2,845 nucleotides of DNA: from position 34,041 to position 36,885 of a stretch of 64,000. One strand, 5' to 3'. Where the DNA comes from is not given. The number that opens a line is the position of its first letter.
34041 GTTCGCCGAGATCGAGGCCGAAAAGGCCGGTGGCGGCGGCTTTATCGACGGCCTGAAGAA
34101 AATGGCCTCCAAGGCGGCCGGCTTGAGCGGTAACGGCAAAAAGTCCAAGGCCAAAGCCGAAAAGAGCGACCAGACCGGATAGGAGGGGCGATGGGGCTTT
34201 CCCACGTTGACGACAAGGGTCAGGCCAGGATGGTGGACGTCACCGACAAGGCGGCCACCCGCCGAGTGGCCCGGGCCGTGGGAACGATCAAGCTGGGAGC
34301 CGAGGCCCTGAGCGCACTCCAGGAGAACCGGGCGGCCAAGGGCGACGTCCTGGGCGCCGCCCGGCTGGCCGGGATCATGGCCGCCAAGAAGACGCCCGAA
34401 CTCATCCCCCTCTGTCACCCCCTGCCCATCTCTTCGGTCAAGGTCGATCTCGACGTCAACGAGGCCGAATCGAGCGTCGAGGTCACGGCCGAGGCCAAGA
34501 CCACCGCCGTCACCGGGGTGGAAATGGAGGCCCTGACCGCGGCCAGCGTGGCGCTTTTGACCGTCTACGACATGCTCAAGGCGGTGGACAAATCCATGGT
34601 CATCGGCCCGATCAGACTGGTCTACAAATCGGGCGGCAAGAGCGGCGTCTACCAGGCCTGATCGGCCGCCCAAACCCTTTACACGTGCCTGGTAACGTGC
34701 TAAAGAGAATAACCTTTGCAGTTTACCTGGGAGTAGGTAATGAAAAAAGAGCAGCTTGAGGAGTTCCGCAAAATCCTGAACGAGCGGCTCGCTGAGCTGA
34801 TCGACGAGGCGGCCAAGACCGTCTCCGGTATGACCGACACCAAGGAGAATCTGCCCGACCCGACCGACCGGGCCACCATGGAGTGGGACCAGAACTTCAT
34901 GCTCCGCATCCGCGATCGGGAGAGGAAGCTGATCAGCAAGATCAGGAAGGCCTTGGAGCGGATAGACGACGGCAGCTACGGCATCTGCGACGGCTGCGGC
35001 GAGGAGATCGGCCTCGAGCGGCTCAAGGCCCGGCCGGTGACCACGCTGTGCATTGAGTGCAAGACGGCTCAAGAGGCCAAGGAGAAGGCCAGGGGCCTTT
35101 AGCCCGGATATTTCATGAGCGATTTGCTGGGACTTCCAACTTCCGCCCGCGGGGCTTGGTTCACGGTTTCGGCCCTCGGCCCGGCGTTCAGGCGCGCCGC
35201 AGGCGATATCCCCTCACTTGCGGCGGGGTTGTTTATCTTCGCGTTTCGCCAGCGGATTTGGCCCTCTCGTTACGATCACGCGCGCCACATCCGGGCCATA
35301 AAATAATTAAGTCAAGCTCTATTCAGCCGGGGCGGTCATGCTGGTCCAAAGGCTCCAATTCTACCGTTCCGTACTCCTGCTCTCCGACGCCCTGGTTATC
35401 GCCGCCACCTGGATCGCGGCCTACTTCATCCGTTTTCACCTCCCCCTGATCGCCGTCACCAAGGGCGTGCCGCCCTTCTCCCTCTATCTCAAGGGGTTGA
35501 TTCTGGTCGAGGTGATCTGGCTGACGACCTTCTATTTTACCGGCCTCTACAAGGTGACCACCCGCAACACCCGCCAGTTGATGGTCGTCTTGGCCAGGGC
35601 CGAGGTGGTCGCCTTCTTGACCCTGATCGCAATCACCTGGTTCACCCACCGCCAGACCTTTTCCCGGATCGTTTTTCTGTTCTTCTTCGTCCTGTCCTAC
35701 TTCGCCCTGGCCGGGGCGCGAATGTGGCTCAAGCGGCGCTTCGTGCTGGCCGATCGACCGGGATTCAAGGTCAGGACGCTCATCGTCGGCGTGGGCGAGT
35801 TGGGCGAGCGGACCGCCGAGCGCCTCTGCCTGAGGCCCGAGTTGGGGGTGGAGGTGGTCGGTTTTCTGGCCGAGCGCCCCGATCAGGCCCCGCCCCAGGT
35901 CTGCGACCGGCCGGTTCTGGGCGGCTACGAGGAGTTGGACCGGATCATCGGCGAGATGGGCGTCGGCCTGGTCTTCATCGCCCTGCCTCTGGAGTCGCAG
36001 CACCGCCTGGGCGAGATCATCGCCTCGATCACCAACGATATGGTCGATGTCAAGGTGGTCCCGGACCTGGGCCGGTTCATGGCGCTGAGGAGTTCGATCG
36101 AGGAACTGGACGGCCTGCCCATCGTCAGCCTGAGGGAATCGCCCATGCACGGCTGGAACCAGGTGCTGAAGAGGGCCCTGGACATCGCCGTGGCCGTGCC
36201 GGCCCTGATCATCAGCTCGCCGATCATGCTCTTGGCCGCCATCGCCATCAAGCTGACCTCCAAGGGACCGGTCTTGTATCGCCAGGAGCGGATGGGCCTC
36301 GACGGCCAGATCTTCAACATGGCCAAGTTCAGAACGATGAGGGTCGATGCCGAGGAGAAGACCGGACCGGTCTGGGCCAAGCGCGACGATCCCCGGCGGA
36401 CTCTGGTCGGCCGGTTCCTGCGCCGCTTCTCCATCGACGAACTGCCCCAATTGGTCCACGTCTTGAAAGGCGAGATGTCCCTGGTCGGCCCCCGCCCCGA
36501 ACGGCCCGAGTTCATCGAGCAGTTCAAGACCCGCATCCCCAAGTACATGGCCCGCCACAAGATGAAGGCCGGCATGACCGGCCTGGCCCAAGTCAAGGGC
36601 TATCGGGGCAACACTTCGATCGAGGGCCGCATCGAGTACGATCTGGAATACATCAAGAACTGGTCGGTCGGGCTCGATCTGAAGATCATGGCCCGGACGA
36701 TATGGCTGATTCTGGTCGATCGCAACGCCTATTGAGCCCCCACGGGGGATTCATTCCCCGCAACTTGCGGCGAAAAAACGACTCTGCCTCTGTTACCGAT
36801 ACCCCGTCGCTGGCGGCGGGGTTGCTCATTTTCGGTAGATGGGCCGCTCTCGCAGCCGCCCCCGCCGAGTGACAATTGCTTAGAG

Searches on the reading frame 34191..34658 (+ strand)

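Call 11: search_protein_families(library=ncbifam, proteins=[window:34191-34658:+], max_evalue=10)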
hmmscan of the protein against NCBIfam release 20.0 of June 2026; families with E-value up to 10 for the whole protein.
window:34191-34658:+ (156 aa): 7 families
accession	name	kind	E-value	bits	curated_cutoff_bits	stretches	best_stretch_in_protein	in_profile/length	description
NF006870.0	PRK09364.1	subfamily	3.4e-67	225.2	162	1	2-155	5-158/161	cyclic pyranopterin monophosphate synthase MoaC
TIGR00581.1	moaC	equivalog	1.7e-62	209.6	141.5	1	3-151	1-148/148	cyclic pyranopterin monophosphate synthase MoaC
NF011069.0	PRK14499.1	equivalog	1.8e-57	194.8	457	1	2-155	2-155/308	cyclic pyranopterin monophosphate synthase MoaC/MOSC-domain-containing protein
NF002947.1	PRK03604.1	equivalog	1e-55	189.2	285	1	14-154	1-139/301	bifunctional molybdenum cofactor biosynthesis protein MoaC/MoaB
NF008999.0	PRK12343.1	equivalog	5.1e-46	156.2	171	1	3-134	4-132/156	cyclic pyranopterin monophosphate synthase MoaC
NF011070.0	PRK14500.1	equivalog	5.7e-39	134.3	606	1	3-155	8-164/358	putative bifunctional molybdopterin-guanine dinucleotide biosynthesis protein MoaC/MobA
NF008038.0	PRK10770.1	equivalog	0.048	12.4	394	1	11-49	382-420/431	peptidylprolyl isomerase SurA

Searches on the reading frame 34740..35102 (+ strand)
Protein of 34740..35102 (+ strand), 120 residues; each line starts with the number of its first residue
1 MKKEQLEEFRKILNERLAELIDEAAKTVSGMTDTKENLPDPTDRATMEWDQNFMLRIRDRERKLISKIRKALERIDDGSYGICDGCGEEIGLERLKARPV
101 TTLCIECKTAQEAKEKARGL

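Call 11: search_protein_families(library=ncbifam, proteins=[window:34740-35099:+], max_evalue=10)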
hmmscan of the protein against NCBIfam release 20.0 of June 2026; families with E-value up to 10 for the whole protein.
window:34740-35099:+ (120 aa): 8 families
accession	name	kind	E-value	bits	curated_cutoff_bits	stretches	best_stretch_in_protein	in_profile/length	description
TIGR02420.1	dksA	equivalog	2.7e-44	150.1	115.5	1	1-109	1-109/110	RNA polymerase-binding protein DksA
NF008045.0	PRK10778.1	equivalog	1.9e-35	122.3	289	1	1-117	32-148/151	RNA polymerase-binding protein DksA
NF033459.1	DksA_like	equivalog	1.1e-24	86.9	105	1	5-114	2-112/113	RNA polymerase-binding protein DksA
TIGR02890.1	bacill_yteA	subfamily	1.1e-20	74.4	134.4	1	3-115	7-121/159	regulatory protein, yteA family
TIGR02419.1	C4_traR_proteo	subfamily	2.9e-08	34.2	59.7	1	57-112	11-64/64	phage/conjugal plasmid C-4 type zinc finger protein, TraR family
NF008243.0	PRK11019.1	equivalog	8.7e-06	26.1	96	1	65-117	23-73/88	DksA/TraR family C4-type zinc finger protein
NF010268.0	PRK13715.1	equivalog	1e-05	25.4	108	1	66-117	21-71/73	conjugal transfer protein TraR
NF041090.1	Cyc-maltodext_AglB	equivalog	0.08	11.7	540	1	39-106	336-401/470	cyclomaltodextrinase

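Call 25: find_encoding_contigs(protein=window:34740-35102:+, flank=4000, max_places=10)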
Protein window:34740-35102:+ (120 aa): 3 contigs read that carry it; 3 places shown.
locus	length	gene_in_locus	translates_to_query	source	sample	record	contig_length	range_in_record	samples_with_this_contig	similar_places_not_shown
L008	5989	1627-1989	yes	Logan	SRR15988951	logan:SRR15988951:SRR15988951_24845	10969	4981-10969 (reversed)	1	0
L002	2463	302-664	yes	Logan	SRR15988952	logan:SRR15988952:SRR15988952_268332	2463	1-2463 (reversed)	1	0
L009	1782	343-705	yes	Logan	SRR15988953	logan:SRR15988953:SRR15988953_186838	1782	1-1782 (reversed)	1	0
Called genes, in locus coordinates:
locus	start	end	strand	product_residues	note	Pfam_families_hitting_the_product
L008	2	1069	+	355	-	?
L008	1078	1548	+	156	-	PF01967:MoaC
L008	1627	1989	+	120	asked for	PF21157:DksA_N, PF01258:zf-dskA_traR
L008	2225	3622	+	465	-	PF13727:CoA_binding_3, PF02397:Bac_transf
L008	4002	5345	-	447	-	PF00202:Aminotran_3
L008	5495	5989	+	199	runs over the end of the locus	PF00512:HisKA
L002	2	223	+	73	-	?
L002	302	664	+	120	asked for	PF21157:DksA_N, PF01258:zf-dskA_traR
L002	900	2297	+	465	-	PF13727:CoA_binding_3, PF02397:Bac_transf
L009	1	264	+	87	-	?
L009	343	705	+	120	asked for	PF21157:DksA_N, PF01258:zf-dskA_traR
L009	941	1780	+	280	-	?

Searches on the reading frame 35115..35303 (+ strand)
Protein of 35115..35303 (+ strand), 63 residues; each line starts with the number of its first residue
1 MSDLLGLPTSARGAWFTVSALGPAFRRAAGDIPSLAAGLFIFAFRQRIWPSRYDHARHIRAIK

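Call 11: search_protein_families(library=ncbifam, proteins=[window:35115-35303:+], max_evalue=10)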
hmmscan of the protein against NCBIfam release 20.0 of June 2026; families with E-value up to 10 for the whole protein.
window:35115-35303:+ (63 aa): 0 families

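Call 54: search_protein_families(library=pfam, proteins=[window:35115-35303:+], max_evalue=0.01)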
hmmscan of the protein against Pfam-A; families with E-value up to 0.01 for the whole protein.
window:35115-35303:+ (63 aa): 0 families

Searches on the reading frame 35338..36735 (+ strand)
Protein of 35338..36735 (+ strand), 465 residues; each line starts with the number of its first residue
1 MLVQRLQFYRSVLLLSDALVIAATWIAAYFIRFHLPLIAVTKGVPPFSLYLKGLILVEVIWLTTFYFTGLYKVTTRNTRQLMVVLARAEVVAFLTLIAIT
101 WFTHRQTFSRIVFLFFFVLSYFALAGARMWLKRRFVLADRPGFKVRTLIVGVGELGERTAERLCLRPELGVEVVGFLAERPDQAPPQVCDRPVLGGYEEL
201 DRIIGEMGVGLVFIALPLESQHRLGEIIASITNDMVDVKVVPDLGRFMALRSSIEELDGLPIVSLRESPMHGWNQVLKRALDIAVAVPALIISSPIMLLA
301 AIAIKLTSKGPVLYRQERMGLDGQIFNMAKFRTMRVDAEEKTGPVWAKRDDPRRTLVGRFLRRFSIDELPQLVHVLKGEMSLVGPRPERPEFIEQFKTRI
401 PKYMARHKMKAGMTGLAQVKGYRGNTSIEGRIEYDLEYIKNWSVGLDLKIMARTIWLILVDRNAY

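Call 11: search_protein_families(library=ncbifam, proteins=[window:35338-36732:+], max_evalue=10)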
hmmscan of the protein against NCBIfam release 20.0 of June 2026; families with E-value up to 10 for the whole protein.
window:35338-36732:+ (465 aa): 13 families
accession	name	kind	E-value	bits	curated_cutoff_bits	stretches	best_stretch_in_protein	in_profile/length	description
TIGR03023.1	WcaJ_sugtrans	equivalog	5.4e-144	480.9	410.75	1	16-465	2-453/453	undecaprenyl-phosphate glucose phosphotransferase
TIGR03025.1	EPS_sugtrans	subfamily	1.3e-137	459.7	295.55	1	16-465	2-445/445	exopolysaccharide biosynthesis polyprenyl glycosylphosphotransferase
NF007518.0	PRK10124.1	equivalog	2.3e-84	283.8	684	1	77-465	77-464/464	undecaprenyl-phosphate glucose phosphotransferase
TIGR03013.1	EpsB_2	subfamily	1.1e-81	275.2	393.35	1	17-462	3-440/443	TIGR03013 family XrtA/PEP-CTERM system glycosyltransferase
TIGR03022.1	WbaP_sugtrans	subfamily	2e-78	264.7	403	1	13-465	1-456/456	undecaprenyl-phosphate galactose phosphotransferase WbaP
NF050817.1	PolSacchBiosHfsE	equivalog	2.1e-60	204.8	750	1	55-464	52-465/467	polysaccharide biosynthesis protein HfsE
NF041877.1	EPS_EpsZ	equivalog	2.4e-60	204.5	800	1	51-463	44-457/459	exopolysaccharide biosynthesis polyisoprenyl-phosphate hexose-1-phosphate transferase EpsZ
NF052601.1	undeca_RfbP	equivalog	1.4e-45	155.5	330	1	274-463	41-240/244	undecaprenyl-phosphate galactose phosphotransferase family protein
NF011751.0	PRK15204.1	equivalog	2.7e-37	128.5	907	1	86-465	91-476/476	undecaprenyl-phosphate galactose phosphotransferase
NF045514.1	glycotran_HepC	equivalog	5e-24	84.8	140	1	273-387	112-211/220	heterocyst development glycosyltransferase HepC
NF003992.0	PRK05472.2-1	equivalog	0.034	13.3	226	1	146-221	100-173/249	redox-sensing transcriptional repressor Rex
NF003995.0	PRK05472.2-4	subfamily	0.07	12.7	126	1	146-221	85-158/213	redox-sensing transcriptional repressor Rex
TIGR03570.1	NeuD_NnaD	subfamily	0.079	12.5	160.8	1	147-215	2-65/202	NeuD/PglB/VioB family sugar acetyltransferase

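Call 12: find_encoding_contigs(protein=window:35338-36735:+, flank=10000, max_places=6)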
Protein window:35338-36735:+ (465 aa): 2 contigs read that carry it; 2 places shown.
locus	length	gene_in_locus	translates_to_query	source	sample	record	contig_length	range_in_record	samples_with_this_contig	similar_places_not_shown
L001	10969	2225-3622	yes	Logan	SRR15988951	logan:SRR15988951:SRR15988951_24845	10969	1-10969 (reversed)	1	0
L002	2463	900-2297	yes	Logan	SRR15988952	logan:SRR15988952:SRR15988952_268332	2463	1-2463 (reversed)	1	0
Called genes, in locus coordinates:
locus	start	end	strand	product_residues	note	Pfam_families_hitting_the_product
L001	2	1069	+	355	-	?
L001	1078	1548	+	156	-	PF01967:MoaC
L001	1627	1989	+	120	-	PF21157:DksA_N, PF01258:zf-dskA_traR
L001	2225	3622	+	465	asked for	PF13727:CoA_binding_3, PF02397:Bac_transf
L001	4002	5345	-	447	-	PF00202:Aminotran_3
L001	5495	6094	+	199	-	PF00512:HisKA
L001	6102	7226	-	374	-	PF01168:Ala_racemase_N, PF00842:Ala_racemase_C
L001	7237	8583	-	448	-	PF01523:PmbA_TldD_1st, PF19290:PmbA_TldD_2nd, PF19289:PmbA_TldD_3rd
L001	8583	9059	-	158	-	PF00583:Acetyltransf_1, PF13673:Acetyltransf_10, PF13508:Acetyltransf_7, PF14542:Acetyltransf_CG (faint)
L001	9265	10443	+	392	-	PF00108:Thiolase_N, PF00109:ketoacyl-synt (faint), PF02803:Thiolase_C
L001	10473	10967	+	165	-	?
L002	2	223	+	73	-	?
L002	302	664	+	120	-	PF21157:DksA_N, PF01258:zf-dskA_traR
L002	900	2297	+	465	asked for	PF13727:CoA_binding_3, PF02397:Bac_transf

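Call 15: find_related_loci(query=window:35338-36732:+, collection=metagenome_contigs, flank=3000)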
Query window:35338-36732:+ (465 aa) in metagenome_contigs; peptide patterns used: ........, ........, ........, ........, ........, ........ (x = any residue, [..] = any of these).
104 stretches matched a pattern, but none encodes a relative of the query by tblastn (E <= 1e-3).

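Call 16: find_homologous_proteins(query=window:35338-36732:+, max_evalue=1e-50)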
Query window:35338-36732:+ (465 aa): 7838 proteins with E <= 1e-50 among 8000 candidates; the best 120 are listed.
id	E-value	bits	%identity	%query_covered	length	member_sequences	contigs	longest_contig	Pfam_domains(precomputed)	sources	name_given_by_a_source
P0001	0.0e+0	1030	100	100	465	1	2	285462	PF13727.13,PF02397.23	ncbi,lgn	-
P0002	1.8e-238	810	75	100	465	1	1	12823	PF13727.13,PF02397.23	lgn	-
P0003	1.5e-209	715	67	100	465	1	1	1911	PF13727.13,PF02397.23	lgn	-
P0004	1.4e-204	698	66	100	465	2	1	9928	PF13727.13,PF02397.23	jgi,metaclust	metaclust:\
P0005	1.3e-203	695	67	99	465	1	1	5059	PF13727.13,PF02397.23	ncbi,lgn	-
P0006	2.7e-203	694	68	100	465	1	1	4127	PF13727.13,PF02397.23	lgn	-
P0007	2.5e-201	688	66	100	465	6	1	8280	PF13727.13,PF02397.23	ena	-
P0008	5.4e-187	640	63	96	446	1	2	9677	PF13727.13,PF02397.23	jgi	-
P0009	2.3e-186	638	61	100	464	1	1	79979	PF13727.13,PF02397.23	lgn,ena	-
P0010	3.6e-183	628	63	96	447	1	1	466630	PF13727.13,PF02397.23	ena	-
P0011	2.7e-171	589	64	88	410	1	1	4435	PF13727.13,PF02397.23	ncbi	-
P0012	9.1e-171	587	62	91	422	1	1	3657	PF13727.13,PF02397.23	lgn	-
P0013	2.3e-168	579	62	90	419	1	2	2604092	PF13727.13,PF02397.23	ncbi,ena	-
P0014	3.2e-162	559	61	88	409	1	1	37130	PF13727.13,PF02397.23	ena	-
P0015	1.1e-161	557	60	88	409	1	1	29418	PF13727.13,PF02397.23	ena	-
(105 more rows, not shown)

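Call 17: find_encoding_contigs(protein=P0002, flank=4000, max_places=2)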
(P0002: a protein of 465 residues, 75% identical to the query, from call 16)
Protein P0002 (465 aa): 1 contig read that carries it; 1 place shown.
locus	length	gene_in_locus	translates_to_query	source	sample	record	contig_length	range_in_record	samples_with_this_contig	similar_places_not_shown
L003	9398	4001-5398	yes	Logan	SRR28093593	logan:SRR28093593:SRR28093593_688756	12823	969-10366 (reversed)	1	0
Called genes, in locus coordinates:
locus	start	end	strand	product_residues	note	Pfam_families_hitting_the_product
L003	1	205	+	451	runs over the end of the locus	PF23357:DUF7088, PF09822:ABC_transp_aux, PF14258:DUF4350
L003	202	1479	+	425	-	PF14238:DUF4340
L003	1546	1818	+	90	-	PF01192:RNA_pol_Rpb6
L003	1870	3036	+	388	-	PF00226:DnaJ, PF01556:DnaJ_C, PF00684:DnaJ_CXXCXGXG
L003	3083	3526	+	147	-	PF01967:MoaC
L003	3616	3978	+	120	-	PF21157:DksA_N, PF01258:zf-dskA_traR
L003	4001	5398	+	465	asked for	PF13727:CoA_binding_3, PF02397:Bac_transf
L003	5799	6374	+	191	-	PF00512:HisKA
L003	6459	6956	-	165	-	PF01980:TrmO_N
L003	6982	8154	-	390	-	PF01168:Ala_racemase_N, PF00842:Ala_racemase_C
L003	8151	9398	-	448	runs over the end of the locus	PF01523:PmbA_TldD_1st, PF19290:PmbA_TldD_2nd, PF19289:PmbA_TldD_3rd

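Call 18: find_encoding_contigs(protein=P0004, flank=4000, max_places=2)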
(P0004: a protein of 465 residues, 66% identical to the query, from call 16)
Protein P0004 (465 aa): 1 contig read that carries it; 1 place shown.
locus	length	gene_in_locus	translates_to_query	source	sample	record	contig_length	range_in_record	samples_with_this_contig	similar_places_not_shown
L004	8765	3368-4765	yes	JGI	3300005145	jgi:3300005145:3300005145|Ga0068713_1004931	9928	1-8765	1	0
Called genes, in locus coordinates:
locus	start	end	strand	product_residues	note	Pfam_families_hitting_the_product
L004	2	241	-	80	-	?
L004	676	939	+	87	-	PF01192:RNA_pol_Rpb6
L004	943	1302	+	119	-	-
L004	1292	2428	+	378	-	PF00226:DnaJ, PF01556:DnaJ_C, PF15777:Anti-TRAP (faint), PF00684:DnaJ_CXXCXGXG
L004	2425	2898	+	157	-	PF01967:MoaC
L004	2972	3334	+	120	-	PF21157:DksA_N, PF01258:zf-dskA_traR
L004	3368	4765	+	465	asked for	PF13727:CoA_binding_3, PF02397:Bac_transf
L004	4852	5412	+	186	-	PF00512:HisKA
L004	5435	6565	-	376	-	PF01168:Ala_racemase_N, PF00842:Ala_racemase_C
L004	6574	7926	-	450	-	PF01523:PmbA_TldD_1st, PF19290:PmbA_TldD_2nd, PF19289:PmbA_TldD_3rd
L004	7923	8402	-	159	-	PF00583:Acetyltransf_1, PF13673:Acetyltransf_10, PF13508:Acetyltransf_7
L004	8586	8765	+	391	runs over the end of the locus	PF00108:Thiolase_N, PF00109:ketoacyl-synt (weak), PF02803:Thiolase_C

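Call 19: find_encoding_contigs(protein=P0007, flank=4000, max_places=2)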
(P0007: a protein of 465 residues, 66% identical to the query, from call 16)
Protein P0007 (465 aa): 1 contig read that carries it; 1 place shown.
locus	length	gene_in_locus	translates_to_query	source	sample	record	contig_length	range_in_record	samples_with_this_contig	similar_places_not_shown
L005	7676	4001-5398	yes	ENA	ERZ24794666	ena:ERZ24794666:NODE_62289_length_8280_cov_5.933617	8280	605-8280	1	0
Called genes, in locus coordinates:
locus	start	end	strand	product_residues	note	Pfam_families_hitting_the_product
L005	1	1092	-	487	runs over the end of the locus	PF10150:RNase_E_G, PF20833:RNase_E_G_Thio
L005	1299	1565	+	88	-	PF01192:RNA_pol_Rpb6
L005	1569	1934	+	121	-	-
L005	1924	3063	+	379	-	PF00226:DnaJ, PF01556:DnaJ_C, PF15777:Anti-TRAP (faint), PF00684:DnaJ_CXXCXGXG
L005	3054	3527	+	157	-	PF01967:MoaC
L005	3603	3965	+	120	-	PF21157:DksA_N, PF01258:zf-dskA_traR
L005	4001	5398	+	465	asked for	PF13727:CoA_binding_3, PF02397:Bac_transf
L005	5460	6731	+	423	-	PF00535:Glycos_transf_2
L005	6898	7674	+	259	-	?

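Call 20: find_encoding_contigs(protein=P0009, flank=4000, max_places=2)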
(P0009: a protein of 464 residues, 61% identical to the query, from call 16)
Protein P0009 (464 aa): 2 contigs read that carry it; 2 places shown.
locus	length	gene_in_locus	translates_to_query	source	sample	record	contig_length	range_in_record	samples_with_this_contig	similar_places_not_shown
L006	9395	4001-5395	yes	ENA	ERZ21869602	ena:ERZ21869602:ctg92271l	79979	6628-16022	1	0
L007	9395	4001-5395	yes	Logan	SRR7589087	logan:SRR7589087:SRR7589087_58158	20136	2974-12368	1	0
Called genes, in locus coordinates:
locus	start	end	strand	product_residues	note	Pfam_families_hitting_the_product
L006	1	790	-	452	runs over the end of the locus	PF00884:Sulfatase, PF01663:Phosphodiest (weak), PF16347:SGSH_C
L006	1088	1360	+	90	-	PF01192:RNA_pol_Rpb6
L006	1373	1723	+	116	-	-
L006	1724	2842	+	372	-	PF00226:DnaJ, PF01556:DnaJ_C, PF15777:Anti-TRAP (weak), PF00684:DnaJ_CXXCXGXG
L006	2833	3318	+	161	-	PF01967:MoaC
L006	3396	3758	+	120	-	PF21157:DksA_N, PF01258:zf-dskA_traR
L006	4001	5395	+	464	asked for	PF13727:CoA_binding_3, PF02397:Bac_transf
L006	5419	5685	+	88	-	PF11746:DUF3303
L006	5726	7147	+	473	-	-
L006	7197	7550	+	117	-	-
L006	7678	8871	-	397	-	PF01321:Creatinase_N, PF00557:Peptidase_M24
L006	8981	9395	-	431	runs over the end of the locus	PF13231:PMT_2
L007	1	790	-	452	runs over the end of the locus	PF00884:Sulfatase, PF01663:Phosphodiest (weak), PF16347:SGSH_C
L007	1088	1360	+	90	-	PF01192:RNA_pol_Rpb6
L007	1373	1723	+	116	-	-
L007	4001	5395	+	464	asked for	PF13727:CoA_binding_3, PF02397:Bac_transf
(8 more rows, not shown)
